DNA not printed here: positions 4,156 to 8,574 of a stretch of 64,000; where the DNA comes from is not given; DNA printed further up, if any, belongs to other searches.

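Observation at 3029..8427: Coupled DUF4143-type AAA+ ATPase and P-loop-first NACHT/STAND giant protein, both ending in PD-(D/E)xK-like modules: candidate undescribed defence system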

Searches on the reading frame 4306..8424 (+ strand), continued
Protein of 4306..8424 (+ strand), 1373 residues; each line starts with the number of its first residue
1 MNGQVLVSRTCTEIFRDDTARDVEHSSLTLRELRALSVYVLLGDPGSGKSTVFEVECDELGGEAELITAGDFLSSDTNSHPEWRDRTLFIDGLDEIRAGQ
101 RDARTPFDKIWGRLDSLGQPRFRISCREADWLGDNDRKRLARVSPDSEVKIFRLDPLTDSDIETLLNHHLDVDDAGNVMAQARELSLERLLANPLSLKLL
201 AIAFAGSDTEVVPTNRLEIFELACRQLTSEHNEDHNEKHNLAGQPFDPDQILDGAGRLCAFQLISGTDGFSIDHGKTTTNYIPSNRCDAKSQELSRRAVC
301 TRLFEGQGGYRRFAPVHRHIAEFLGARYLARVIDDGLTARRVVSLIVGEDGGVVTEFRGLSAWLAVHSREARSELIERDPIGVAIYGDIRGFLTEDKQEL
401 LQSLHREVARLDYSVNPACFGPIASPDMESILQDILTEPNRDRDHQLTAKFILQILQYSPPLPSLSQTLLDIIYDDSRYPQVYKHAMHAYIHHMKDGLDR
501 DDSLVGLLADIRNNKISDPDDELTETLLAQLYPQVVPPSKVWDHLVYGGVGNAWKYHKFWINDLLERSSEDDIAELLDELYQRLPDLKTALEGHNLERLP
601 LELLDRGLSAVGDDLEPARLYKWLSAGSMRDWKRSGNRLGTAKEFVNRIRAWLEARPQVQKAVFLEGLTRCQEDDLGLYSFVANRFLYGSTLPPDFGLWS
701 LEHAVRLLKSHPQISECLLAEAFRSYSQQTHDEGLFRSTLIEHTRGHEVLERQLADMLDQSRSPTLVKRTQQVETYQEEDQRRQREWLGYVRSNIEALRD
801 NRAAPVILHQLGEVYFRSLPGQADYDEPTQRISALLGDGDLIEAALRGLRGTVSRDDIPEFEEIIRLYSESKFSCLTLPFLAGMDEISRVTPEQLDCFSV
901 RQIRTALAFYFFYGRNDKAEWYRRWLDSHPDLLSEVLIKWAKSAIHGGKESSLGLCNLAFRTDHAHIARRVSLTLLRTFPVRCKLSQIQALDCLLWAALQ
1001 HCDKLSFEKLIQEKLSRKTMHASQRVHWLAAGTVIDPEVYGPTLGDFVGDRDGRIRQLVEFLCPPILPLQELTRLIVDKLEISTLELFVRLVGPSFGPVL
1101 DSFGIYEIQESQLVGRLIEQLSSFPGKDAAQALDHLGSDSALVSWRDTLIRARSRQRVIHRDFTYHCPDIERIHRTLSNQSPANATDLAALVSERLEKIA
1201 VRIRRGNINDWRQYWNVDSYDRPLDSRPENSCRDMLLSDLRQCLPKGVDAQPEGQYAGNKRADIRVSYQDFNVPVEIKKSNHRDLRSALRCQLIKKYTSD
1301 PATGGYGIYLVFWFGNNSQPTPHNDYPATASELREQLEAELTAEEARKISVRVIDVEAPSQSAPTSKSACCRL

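Call 17: find_related_loci(query=A1, collection=genome_contigs, flank=8000)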
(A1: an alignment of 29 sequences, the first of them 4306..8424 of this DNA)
Query A1 (1373 aa) in genome_contigs; peptide patterns used: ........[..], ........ (x = any residue, [..] = any of these).
599 stretches matched a pattern (row limit reached: there are more); 508 encode a relative of the query (tblastn E <= 1e-3); the best 80 are kept; 80 distinct loci.
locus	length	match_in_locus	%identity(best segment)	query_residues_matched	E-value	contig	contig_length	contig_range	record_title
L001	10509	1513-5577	52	6-1363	0e+0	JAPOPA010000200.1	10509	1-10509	MAG: Chloroflexota bacterium isolate APA_bin_48 c_000000006422, whole genome shotgun sequence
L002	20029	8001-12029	51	7-1356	0e+0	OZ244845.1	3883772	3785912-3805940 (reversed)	MAG: Chloroflexota bacterium isolate 3460274c-b819-443f-96a0-86c9f13451b3 genome assembly, chromosome: 1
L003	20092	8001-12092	48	5-1373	0e+0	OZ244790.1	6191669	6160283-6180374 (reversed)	MAG: Candidatus Latescibacterota bacterium isolate 46c83e85-0880-45c6-8d78-79488e6eca4b genome assembly, chromosome: 1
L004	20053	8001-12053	47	2-1360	0e+0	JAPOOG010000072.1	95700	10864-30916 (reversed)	MAG: Bryobacterales bacterium isolate APA_bin_29 c_000000246985, whole genome shotgun sequence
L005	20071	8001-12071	48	5-1373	0e+0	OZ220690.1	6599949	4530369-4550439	MAG: Candidatus Latescibacterota bacterium isolate 4544edd8-ea3d-4877-aa30-594cc490bc13 genome assembly, chromosome: 1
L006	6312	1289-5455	46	5-1359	0e+0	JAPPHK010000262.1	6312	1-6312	MAG: Nitrospinota bacterium isolate RHO1_bin_79 NODE_13637_length_6312_cov_9.080550, whole genome shotgun sequence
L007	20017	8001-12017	47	7-1356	0e+0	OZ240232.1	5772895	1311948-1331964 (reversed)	MAG: Candidatus Versatilivoraceae bacterium isolate ed3112cf-5d09-4b03-98f8-4139f083c0eb genome assembly, chromosome: 1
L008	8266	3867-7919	46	5-1362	0e+0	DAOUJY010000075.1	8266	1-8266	MAG TPA_asm: Dehalococcoidia bacterium isolate S34_283 k113_1468455, whole genome shotgun sequence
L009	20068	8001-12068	47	4-1359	0e+0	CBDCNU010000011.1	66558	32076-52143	MAG: Opitutales bacterium isolate 42708a05-d3cc-445b-9663-4ac609fa1cf6 genome assembly, contig: contig_11, whole genome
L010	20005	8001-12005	48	5-1359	0e+0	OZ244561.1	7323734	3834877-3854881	MAG: Candidatus Latescibacterota bacterium isolate 14245923-b953-489b-b549-9f362580a9e9 genome assembly, chromosome: 1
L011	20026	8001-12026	46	7-1356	0e+0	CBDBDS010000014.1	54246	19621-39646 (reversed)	MAG: Dehalococcoidia bacterium isolate f8bda5a5-7022-4204-9cdc-196a94cbeb23 genome assembly, contig: contig_14, whole ge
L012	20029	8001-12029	47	6-1359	0e+0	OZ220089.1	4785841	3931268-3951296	MAG: Candidatus Latescibacterota bacterium isolate 4e2a754f-172e-45f6-b93c-83e01e84db49 genome assembly, chromosome: 1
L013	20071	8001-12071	45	2-1359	0e+0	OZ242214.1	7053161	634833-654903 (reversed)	MAG: Candidatus Latescibacterota bacterium isolate f171f34e-caa5-40bf-9919-1f3307ea572d genome assembly, chromosome: 1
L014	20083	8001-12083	45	4-1364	0e+0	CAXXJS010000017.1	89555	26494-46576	MAG: Candidatus Latescibacterota bacterium isolate d54d2296-71c2-45af-80d9-7212e301404d genome assembly, contig: contig_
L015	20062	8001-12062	45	4-1356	0e+0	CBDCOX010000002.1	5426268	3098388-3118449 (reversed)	MAG: Candidatus Latescibacterota bacterium isolate 3c4b53aa-e325-4963-aa18-2d5493478633 genome assembly, contig: contig_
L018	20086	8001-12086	45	6-1356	0e+0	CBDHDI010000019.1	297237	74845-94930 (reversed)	MAG: Dehalococcoidia bacterium isolate d0c5affc-a78a-4576-9923-169fe3940cd0 genome assembly, contig: contig_19, whole ge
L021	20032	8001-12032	44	4-1356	0e+0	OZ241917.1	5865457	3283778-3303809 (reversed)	MAG: Candidatus Latescibacterota bacterium isolate 5e8d6608-c5e3-4027-8d72-793febe4c990 genome assembly, chromosome: 1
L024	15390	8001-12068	44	2-1356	0e+0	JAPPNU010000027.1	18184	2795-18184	MAG: Gemmatimonadota bacterium isolate RHO3_bin_7 NODE_4719_length_18184_cov_43.355177, whole genome shotgun sequence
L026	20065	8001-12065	43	4-1356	0e+0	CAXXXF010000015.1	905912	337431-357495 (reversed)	MAG: Candidatus Latescibacterota bacterium isolate cdc6522c-bbe9-4fa3-a52d-301d393956c9 genome assembly, contig: contig_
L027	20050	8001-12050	44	6-1356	0e+0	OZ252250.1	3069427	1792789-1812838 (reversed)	MAG: Dehalococcoidia bacterium isolate 148742b7-5873-4ec1-8832-ba9e4de588a3 genome assembly, chromosome: 1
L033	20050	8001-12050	44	6-1356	0e+0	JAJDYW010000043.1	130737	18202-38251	MAG: Dehalococcoidia bacterium isolate jk18x34bins.55 k141_262006, whole genome shotgun sequence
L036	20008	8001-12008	42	6-1356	0e+0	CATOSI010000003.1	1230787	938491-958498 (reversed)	MAG: uncultured Dehalococcoidia bacterium isolate 741b7de0-5fbb-4305-b724-e82bd623809b genome assembly, contig: contig_3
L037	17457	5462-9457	42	2-1356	0e+0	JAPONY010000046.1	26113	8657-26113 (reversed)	MAG: Gammaproteobacteria bacterium isolate APA_bin_21 c_000000215740, whole genome shotgun sequence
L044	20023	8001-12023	42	9-1356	0e+0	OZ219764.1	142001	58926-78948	MAG: Dehalococcoidia bacterium isolate 2efd49d1-a845-418d-b650-c606456da4a2 genome assembly, chromosome: 1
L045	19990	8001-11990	42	4-1356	0e+0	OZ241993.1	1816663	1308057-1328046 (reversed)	MAG: uncultured candidatus Porisulfidus sp. isolate ba64636f-2cd1-4e9a-8eaa-ecd0b0529e97 genome assembly, chromosome: 1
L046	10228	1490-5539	43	5-1356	0e+0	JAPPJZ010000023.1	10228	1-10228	MAG: Chloroflexota bacterium isolate RHO2_bin_60 NODE_7436_length_10228_cov_6.851273, whole genome shotgun sequence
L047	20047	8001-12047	43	6-1356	0e+0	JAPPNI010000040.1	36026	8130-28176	MAG: Chloroflexota bacterium isolate RHO3_bin_68 NODE_2262_length_36026_cov_27.364571, whole genome shotgun sequence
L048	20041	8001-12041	43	6-1356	0e+0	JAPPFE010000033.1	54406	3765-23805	MAG: Candidatus Dadabacteria bacterium isolate RHO1_bin_23 NODE_1306_length_54406_cov_34.571360, whole genome shotgun se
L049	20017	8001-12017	42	1-1356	0e+0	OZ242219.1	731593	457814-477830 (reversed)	MAG: Candidatus Azotimanducaceae bacterium isolate 4e3f4a33-5720-4edb-bbdd-4cf11a4da1b9 genome assembly, chromosome: 1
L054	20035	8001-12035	43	5-1356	0e+0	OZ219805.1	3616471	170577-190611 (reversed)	MAG: Dehalococcoidia bacterium isolate c58c6e01-4a6e-4794-97be-e35f15c585e3 genome assembly, chromosome: 3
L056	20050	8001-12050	43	5-1356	0e+0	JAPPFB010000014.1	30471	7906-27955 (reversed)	MAG: Chloroflexota bacterium isolate RHO1_bin_20 NODE_2715_length_30471_cov_30.868227, whole genome shotgun sequence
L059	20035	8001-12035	40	7-1356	0e+0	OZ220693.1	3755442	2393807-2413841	MAG: Dehalococcoidia bacterium isolate bb874fd2-ee0c-4288-94b4-44cbacb43f92 genome assembly, chromosome: 1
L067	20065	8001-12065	41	7-1356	0e+0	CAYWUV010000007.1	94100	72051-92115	MAG TPA_asm: uncultured Bryobacterales bacterium isolate SRP109090_co2_27 genome assembly, contig: NODE_220_length_94100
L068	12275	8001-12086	40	6-1356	0e+0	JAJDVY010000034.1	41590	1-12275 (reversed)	MAG: Nitrospirales bacterium isolate jk18x22bins.71 k141_435531, whole genome shotgun sequence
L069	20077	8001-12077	48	4-1373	0e+0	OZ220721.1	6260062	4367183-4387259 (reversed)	MAG: Candidatus Latescibacterota bacterium isolate 1fb1e748-2903-4aab-acc2-5860c344c101 genome assembly, chromosome: 1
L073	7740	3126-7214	39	6-1356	0e+0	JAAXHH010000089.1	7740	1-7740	MAG: Candidatus Latescibacterota bacterium isolate Plut_88884 unfiltered_Plut_88884_genomic_contig_1063707, whole genome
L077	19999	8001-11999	39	7-1356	0e+0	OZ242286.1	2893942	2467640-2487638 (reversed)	MAG: Dehalococcoidia bacterium isolate 9f14531a-ab03-45a5-a1bd-ff969822bfd2 genome assembly, chromosome: 1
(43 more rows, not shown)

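Call 23: search_solved_structures(query=A1, max_evalue=1, show_alignments=2)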
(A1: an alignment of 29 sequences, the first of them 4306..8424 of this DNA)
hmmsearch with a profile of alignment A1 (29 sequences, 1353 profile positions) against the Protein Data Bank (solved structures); distinct sequences matched with E-value up to 1: 4.
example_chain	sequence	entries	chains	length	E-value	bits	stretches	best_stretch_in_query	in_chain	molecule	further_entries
5mlc_9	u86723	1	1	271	1.7e-05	25.8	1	755-816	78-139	Ribosome-recycling factor, chloroplastic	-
6eri_Az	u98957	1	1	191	2.9e-05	25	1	760-816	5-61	Ribosome-recycling factor, chloroplastic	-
1eh1_A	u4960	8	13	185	0.035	14.8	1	767-820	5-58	RIBOSOME RECYCLING FACTOR | Ribosome-recycling factor | 50S ribosomal protein RRF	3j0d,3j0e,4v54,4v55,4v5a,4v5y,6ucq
1is1_A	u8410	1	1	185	0.076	13.7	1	767-816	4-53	RIBOSOME RECYCLING FACTOR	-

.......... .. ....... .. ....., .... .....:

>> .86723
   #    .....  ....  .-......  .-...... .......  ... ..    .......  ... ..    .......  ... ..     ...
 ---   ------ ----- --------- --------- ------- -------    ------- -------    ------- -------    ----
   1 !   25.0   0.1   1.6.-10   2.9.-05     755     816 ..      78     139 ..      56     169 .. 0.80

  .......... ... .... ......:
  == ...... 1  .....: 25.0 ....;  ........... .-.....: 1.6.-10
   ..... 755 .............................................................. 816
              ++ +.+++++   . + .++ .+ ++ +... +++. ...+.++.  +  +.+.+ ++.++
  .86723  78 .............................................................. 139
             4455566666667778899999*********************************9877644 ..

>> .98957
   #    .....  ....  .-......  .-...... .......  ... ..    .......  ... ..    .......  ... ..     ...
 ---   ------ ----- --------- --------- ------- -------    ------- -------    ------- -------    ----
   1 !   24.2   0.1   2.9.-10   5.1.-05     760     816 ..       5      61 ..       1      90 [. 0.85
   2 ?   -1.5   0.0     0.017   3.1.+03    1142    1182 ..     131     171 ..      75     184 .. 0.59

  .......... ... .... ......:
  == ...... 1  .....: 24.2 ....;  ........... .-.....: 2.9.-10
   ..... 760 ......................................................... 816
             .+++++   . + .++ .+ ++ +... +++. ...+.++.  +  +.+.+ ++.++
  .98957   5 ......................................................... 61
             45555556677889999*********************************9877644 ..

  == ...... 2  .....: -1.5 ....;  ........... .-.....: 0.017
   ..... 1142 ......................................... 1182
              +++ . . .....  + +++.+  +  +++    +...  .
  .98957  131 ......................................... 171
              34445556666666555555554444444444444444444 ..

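Call 33: search_dna_similar(query=window:4306-8424:+, collection=plasmids, mode=protein, max_rows=20)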
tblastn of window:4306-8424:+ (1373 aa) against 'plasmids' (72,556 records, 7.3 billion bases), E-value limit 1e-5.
Records with a match: 30; places in all: 31; records where one place covers at least 80% of the query: 2.
Best place of each record, by identity: <60% 30.
By first word of the organism name: Bradyrhizobium 5; Agrobacterium 5; Rhizobium 5; Vibrio 3; Pantoea 2; Burkholderia 2; Azospirillum 2; Paracoccus 1; Sphingomonas 1; Ralstonia 1; and 3 more.
By predicted mobility (MOB-suite, as given by PLSDB): conjugative 17; non-mobilizable 10; mobilizable 3.
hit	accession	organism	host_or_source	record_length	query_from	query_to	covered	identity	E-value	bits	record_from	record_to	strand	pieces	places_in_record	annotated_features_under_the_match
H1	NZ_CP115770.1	Paracoccus sediminicola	cell culture,sediment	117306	40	1359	96%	26.1%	3e-47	194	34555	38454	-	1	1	hypothetical protein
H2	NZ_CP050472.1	Vibrio campbellii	single cell,seawater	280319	27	1322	94%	25.0%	3e-74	282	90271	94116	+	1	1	hypothetical protein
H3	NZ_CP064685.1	Bradyrhizobium sp. CW1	Acmispon strigosus,cell culture,bulk ...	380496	40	1356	72%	29.2%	7e-45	316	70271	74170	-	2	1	hypothetical protein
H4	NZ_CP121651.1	Bradyrhizobium sp. CB82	Stylosanthes guianensis,cell culture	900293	40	1367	70%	30.1%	5e-45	335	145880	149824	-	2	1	hypothetical protein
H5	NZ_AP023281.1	Agrobacterium vitis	Vitis vinifera,grapevine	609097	28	1359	72%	28.2%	2e-31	255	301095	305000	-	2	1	hypothetical protein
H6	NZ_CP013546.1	Rhizobium phaseoli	Phaseolus vulgaris,Whole ...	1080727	24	1362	65%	28.9%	6e-31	244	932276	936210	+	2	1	record has no annotation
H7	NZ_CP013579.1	Rhizobium phaseoli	Phaseolus vulgaris,Whole ...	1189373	28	1362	65%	28.9%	5e-31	245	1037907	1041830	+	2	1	record has no annotation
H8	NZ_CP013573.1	Rhizobium phaseoli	Phaseolus vulgaris,Whole ...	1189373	28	1362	65%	28.9%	5e-31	245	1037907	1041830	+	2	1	record has no annotation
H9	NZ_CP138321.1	Agrobacterium fabrum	Blueberry,Crown gall tissues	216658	16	1359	66%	28.6%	3e-31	267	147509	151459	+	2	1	hypothetical protein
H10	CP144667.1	Agrobacterium tumefaciens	Sedum,cell culture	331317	24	1370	58%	30.4%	4e-34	262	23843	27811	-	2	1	hypothetical protein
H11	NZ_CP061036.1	Sphingomonas aliaeris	whole organism,Pork steak,pork steak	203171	30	1315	62%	27.3%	5e-17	209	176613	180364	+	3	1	hypothetical protein (x2)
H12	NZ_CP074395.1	Agrobacterium salinitolerans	Cotton,tiaaue sample,root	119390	30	1360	47%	31.9%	2e-24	223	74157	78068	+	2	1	hypothetical protein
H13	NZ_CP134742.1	Pantoea agglomerans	cell culture,Water from creek adjacent ...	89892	40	1356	45%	33.7%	2e-32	278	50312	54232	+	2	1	hypothetical protein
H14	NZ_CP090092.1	Rhizobium leguminosarum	Galega,Cell culture,Plant nodule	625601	24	1360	48%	30.9%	2e-25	222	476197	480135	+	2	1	hypothetical protein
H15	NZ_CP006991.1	Rhizobium etli bv. mimosae str. IE4771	Phaseolus vulgaris,whole organism,nodule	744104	22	1360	46%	31.7%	7e-24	220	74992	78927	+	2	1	hypothetical protein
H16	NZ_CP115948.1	Ralstonia solanacearum MolK2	Musa sp.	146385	32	1364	47%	30.9%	5e-27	251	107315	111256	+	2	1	hypothetical protein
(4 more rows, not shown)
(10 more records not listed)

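Call 34: get_annotated_region(hit=H2, flank=6000)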
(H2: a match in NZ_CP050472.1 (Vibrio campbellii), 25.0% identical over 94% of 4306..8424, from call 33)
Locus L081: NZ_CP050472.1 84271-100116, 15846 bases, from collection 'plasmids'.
description: Vibrio campbellii strain LJC013 plasmid unnamed1, complete sequence
organism: Vibrio campbellii (NCBI taxid 680)
taxonomy: Bacteria; Pseudomonadota; Gammaproteobacteria; Vibrionales; Vibrionaceae; Vibrio; Vibrio campbellii
host: -; source: single cell,seawater; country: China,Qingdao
typing (MOB-suite, as given by PLSDB): non-mobilizable; replicon rep_cluster_273
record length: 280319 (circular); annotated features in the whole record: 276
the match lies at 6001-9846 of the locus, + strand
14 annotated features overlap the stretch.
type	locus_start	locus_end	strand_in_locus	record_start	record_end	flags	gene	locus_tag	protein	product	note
CDS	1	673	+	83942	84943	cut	-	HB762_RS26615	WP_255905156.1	hypothetical protein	-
CDS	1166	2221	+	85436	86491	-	-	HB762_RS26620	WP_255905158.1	hypothetical protein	-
CDS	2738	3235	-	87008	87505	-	-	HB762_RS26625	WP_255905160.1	DUF3592 domain-containing protein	-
CDS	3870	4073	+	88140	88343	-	-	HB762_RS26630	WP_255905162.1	hypothetical protein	-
CDS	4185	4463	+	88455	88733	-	-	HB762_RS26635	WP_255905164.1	hypothetical protein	-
CDS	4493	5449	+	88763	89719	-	-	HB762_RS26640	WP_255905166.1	hypothetical protein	-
CDS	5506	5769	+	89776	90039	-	-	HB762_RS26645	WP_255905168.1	hypothetical protein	-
CDS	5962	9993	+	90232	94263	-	-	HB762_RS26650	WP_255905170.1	hypothetical protein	-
CDS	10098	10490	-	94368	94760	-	-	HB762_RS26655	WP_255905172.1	ProQ/FINO family protein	-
CDS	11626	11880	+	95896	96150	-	-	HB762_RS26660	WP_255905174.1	hypothetical protein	-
CDS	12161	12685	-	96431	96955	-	-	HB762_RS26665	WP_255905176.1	hypothetical protein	-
CDS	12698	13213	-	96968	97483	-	-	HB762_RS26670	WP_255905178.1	hypothetical protein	-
CDS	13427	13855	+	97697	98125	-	-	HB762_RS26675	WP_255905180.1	hypothetical protein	-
CDS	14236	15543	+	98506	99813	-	-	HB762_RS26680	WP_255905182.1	site-specific integrase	GO:0015074 - DNA integration [Evidence IEA]; GO:0006310 - DNA recombination [Evidence IEA]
